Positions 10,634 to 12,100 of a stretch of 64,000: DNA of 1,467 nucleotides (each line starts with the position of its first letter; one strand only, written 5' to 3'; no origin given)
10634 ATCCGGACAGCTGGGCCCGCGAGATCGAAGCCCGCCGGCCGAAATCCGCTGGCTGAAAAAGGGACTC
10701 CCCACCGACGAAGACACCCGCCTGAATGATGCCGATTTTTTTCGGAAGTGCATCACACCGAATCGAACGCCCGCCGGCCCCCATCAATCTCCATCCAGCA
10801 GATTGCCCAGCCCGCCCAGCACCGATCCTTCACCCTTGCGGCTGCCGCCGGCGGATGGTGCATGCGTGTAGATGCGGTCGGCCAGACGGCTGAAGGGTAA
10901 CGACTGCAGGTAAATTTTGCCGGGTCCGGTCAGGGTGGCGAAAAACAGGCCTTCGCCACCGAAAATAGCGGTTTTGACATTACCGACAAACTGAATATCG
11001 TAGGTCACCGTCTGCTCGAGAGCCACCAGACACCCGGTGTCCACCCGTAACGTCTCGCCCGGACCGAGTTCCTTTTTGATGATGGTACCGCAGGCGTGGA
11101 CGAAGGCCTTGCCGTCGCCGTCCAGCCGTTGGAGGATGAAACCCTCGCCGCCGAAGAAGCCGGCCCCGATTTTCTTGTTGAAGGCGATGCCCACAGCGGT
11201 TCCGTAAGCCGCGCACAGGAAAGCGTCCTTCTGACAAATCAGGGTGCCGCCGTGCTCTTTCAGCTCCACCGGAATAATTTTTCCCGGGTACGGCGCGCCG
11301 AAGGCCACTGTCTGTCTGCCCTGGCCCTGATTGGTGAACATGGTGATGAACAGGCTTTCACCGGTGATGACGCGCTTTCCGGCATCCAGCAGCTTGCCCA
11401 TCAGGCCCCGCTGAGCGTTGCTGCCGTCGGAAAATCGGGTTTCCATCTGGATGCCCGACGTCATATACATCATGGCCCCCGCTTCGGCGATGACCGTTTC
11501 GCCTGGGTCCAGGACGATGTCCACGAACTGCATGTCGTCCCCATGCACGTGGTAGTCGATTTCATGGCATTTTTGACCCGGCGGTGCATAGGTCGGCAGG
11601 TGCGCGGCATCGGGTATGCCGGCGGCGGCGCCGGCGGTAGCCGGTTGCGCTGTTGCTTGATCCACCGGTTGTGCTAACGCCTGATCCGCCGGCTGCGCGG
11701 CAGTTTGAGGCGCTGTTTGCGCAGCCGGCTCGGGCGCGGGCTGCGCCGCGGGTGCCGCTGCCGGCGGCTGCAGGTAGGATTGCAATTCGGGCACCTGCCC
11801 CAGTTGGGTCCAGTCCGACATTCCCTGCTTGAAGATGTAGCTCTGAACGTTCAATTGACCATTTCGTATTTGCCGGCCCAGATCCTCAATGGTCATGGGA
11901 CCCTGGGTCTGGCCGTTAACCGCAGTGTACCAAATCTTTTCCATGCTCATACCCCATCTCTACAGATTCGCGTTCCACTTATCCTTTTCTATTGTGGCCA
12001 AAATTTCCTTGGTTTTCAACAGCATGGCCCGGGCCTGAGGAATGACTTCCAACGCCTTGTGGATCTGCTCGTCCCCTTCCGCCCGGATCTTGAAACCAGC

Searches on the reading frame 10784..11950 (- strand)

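Call 103: search_protein_families(library=pfam, proteins=[window:10784-11950:-], max_evalue=0.00001)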
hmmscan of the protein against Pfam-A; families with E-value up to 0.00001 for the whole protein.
window:10784-11950:- (388 aa): 2 families
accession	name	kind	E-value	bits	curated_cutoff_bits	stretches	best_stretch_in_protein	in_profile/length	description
PF01987.23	AIM24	-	1.9e-74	250.2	25.7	1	133-351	1-205/205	Mitochondrial biogenesis AIM24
PF14237.11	GYF_2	-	1.8e-17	63.2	25.8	1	7-56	1-50/50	GYF domain 2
